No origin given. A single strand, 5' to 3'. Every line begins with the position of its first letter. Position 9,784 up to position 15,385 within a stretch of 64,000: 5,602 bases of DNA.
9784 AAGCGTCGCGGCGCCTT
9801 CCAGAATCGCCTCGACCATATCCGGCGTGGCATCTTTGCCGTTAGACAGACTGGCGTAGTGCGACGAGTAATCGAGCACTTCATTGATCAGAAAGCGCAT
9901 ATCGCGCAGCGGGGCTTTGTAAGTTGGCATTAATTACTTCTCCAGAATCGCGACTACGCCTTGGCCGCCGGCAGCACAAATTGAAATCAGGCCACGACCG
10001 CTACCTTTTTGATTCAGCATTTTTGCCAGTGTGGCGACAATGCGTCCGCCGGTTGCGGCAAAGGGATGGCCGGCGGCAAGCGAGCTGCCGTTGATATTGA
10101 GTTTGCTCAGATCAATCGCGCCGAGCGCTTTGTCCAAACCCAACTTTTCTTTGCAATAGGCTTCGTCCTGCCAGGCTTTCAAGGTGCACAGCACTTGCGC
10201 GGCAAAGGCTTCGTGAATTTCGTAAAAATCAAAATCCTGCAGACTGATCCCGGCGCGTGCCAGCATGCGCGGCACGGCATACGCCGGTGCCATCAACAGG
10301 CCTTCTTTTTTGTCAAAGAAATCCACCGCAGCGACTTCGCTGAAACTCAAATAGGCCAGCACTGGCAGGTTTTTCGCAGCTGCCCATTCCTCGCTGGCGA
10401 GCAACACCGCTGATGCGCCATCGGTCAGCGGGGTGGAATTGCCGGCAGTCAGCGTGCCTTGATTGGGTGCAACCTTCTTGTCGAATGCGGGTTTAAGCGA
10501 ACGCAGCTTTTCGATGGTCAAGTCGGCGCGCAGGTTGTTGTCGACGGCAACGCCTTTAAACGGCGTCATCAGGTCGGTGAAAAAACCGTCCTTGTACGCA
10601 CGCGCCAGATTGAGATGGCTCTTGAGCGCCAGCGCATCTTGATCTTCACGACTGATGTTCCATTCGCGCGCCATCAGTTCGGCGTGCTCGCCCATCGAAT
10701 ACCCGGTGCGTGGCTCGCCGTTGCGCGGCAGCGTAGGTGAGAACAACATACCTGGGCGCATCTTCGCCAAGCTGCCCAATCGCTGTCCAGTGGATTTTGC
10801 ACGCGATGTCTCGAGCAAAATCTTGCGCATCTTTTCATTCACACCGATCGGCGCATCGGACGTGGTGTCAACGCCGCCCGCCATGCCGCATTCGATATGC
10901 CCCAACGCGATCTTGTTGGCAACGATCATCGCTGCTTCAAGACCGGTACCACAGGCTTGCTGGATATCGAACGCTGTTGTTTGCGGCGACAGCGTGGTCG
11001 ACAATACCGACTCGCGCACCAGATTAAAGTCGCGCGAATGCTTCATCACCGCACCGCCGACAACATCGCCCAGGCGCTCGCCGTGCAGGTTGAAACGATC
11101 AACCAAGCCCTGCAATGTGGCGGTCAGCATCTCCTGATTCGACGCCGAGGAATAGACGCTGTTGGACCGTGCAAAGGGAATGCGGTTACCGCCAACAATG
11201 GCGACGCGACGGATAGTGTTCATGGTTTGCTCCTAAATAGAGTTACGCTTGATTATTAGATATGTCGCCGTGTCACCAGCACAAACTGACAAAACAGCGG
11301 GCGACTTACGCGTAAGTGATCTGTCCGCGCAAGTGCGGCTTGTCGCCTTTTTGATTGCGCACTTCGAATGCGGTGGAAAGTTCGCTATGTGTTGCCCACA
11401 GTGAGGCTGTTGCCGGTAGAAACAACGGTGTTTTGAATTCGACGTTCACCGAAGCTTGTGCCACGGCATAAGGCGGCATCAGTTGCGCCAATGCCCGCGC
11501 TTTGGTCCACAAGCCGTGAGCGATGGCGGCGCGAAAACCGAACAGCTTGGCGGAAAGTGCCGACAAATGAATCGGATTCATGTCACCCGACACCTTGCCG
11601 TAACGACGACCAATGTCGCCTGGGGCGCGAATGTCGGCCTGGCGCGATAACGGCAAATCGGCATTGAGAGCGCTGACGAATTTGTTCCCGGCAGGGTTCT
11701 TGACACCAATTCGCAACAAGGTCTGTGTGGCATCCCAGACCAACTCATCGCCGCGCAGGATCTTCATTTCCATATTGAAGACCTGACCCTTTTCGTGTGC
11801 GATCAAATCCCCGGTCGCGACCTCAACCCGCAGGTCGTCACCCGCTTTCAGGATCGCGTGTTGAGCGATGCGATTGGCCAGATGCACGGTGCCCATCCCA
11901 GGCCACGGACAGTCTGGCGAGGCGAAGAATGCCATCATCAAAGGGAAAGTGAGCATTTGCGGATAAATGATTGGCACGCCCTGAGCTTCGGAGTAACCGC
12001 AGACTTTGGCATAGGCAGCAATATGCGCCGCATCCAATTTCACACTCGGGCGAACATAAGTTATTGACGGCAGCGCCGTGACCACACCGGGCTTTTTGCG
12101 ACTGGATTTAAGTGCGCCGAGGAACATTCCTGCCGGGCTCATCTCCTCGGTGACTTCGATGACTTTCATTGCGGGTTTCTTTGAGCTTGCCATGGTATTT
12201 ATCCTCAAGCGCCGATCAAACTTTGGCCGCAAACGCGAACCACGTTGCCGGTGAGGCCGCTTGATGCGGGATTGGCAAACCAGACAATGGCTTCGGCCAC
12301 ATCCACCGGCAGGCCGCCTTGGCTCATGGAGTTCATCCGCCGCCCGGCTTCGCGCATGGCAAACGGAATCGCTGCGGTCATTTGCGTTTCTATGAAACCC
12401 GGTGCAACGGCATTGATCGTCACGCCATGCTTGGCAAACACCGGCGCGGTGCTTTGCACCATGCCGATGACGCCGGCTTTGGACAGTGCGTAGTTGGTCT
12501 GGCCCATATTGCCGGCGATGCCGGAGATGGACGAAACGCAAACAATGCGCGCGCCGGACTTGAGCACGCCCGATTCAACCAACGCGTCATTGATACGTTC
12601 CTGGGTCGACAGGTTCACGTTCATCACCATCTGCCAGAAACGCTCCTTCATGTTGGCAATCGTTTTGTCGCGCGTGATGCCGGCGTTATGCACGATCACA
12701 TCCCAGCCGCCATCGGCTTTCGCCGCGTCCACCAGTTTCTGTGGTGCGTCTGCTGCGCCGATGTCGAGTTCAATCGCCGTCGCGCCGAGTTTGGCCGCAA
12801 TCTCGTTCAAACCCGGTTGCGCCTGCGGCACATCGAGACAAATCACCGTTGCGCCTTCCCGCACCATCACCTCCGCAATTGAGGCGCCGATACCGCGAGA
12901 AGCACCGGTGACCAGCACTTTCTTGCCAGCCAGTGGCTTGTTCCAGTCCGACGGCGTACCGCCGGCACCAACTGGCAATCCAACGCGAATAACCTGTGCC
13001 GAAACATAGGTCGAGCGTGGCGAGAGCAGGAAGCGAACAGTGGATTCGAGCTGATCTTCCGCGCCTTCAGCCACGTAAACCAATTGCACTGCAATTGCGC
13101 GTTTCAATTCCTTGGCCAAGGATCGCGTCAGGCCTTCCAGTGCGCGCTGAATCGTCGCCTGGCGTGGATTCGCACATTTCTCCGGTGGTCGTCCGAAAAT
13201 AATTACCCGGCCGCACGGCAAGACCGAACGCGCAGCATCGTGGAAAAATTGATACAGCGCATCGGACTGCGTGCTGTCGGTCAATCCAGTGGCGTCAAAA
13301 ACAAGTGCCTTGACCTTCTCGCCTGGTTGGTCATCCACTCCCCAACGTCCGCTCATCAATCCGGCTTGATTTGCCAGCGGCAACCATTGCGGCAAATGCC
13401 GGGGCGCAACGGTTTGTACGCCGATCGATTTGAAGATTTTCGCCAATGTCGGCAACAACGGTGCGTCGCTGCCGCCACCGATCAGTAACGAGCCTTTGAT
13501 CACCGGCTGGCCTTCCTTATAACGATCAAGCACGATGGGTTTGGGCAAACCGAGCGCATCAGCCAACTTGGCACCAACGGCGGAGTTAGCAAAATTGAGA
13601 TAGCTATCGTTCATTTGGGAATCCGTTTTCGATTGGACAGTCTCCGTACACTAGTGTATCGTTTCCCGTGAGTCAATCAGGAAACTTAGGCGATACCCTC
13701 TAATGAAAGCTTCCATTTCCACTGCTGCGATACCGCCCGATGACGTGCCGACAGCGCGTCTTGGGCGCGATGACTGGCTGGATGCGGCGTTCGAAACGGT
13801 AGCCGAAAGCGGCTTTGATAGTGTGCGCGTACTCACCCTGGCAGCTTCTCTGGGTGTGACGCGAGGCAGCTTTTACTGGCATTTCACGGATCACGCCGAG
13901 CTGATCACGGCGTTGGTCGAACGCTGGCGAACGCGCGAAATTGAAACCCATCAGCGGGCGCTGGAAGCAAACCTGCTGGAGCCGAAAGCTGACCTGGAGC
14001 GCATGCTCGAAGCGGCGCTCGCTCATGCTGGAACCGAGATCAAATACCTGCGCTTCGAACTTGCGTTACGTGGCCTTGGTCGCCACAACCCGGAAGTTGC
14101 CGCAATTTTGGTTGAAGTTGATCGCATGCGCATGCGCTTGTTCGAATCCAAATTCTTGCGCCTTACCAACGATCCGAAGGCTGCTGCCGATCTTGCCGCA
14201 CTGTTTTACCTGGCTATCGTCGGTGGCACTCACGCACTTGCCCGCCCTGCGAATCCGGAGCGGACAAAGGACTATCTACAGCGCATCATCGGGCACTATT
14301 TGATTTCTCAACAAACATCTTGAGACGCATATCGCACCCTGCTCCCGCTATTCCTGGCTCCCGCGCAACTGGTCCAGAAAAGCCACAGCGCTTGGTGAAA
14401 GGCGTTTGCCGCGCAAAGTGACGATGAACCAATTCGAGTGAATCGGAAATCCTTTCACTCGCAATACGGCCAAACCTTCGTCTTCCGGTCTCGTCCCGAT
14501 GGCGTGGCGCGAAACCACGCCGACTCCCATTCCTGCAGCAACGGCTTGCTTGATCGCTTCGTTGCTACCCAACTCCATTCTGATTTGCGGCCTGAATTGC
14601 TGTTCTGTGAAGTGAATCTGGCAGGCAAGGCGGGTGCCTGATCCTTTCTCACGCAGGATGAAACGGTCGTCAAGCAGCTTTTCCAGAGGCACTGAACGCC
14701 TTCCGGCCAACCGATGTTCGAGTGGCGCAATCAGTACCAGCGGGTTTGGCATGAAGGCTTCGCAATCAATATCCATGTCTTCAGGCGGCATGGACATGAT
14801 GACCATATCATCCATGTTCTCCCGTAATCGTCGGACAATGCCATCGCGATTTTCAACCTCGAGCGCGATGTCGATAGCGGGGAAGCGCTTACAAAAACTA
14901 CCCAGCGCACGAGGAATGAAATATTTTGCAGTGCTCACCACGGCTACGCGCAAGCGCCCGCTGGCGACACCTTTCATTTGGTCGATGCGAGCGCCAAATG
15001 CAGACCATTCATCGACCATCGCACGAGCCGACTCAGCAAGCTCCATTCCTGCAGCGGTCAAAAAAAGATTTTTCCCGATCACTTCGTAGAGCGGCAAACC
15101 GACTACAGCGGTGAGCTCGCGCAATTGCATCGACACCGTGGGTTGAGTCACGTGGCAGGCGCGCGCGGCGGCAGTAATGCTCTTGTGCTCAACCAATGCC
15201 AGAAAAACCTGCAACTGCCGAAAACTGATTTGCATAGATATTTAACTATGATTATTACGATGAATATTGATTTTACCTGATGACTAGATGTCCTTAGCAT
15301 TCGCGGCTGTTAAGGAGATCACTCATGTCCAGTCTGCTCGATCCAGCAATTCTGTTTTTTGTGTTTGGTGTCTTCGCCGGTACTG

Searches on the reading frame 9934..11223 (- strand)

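Call 23: search_protein_families(library=pfam, proteins=[window:9934-11223:-], max_evalue=0.001)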
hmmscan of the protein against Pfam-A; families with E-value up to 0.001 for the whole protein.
window:9934-11223:- (429 aa): 2 families
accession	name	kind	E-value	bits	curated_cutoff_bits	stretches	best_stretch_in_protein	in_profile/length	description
PF00108.29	Thiolase_N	-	9.8e-50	169.8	26.4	1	7-279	1-260/260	Thiolase, N-terminal domain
PF02803.24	Thiolase_C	-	1.5e-29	102.6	27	1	306-429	17-123/123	Thiolase, C-terminal domain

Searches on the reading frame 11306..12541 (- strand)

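Call 23: search_protein_families(library=pfam, proteins=[window:11306-12541:-], max_evalue=0.001)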
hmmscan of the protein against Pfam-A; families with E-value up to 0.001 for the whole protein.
window:11306-12541:- (411 aa): 1 family
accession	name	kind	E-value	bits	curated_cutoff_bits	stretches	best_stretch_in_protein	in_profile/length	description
PF01575.25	MaoC_dehydratas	-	1.1e-11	44.8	27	1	312-401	24-117/123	MaoC like domain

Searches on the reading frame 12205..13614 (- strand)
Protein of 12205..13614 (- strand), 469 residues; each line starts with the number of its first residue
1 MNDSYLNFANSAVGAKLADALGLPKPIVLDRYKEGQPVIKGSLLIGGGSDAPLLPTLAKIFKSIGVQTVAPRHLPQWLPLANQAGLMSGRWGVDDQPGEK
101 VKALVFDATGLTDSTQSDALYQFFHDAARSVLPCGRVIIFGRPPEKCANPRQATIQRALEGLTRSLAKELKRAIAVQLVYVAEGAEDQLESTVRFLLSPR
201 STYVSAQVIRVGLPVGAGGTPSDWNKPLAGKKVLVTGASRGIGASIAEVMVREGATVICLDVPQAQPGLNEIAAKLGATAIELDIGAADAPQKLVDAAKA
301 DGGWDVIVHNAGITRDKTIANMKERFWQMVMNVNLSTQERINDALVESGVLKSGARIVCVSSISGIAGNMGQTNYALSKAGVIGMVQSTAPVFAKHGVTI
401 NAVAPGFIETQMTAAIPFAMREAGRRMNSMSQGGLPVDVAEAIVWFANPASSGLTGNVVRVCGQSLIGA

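Call 23: search_protein_families(library=pfam, proteins=[window:12205-13614:-], max_evalue=0.001)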
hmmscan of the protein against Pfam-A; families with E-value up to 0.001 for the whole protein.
window:12205-13614:- (469 aa): 4 families
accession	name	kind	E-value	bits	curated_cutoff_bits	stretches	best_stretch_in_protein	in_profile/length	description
PF13561.12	adh_short_C2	-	2.7e-47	161.8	27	1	237-462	1-232/236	Enoyl-(Acyl carrier protein) reductase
PF00106.31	adh_short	-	7.3e-39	133.7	26.6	1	231-416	1-190/195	short chain dehydrogenase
PF08659.16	KR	-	2.3e-17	63.9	22.6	1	233-379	3-153/180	KR domain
PF01370.27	Epimerase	-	2.1e-06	27.7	20.9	1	233-372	1-124/240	NAD dependent epimerase/dehydratase family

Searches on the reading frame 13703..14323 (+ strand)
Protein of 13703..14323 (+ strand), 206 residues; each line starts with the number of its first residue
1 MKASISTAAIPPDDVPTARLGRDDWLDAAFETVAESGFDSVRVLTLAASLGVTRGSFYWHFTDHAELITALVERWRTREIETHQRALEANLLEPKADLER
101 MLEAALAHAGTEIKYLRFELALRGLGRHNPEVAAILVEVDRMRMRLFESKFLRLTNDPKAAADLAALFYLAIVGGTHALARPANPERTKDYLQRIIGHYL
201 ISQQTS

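Call 23: search_protein_families(library=pfam, proteins=[window:13703-14323:+], max_evalue=0.001)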
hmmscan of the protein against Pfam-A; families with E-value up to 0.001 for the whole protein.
window:13703-14323:+ (206 aa): 2 families
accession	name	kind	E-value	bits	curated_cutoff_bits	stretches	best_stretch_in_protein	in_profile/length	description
PF00440.29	TetR_N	-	1.6e-10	41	24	1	26-71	2-47/47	Bacterial regulatory proteins, tetR family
PF13977.11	TetR_C_6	-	0.00059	20.4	27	1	94-197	1-107/115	BetI-type transcriptional repressor, C-terminal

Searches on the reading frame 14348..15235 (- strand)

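Call 24: search_protein_families(library=pfam, proteins=[window:14348-15235:-], max_evalue=0.001)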
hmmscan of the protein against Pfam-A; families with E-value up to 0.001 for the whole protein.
window:14348-15235:- (295 aa): 2 families
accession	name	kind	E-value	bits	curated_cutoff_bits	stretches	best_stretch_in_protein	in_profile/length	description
PF03466.25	LysR_substrate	-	1.5e-53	181.7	28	1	90-292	3-206/209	LysR substrate binding domain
PF00126.33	HTH_1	-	9.7e-18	64.3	26.6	1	5-63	1-59/60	Bacterial regulatory helix-turn-helix protein, lysR family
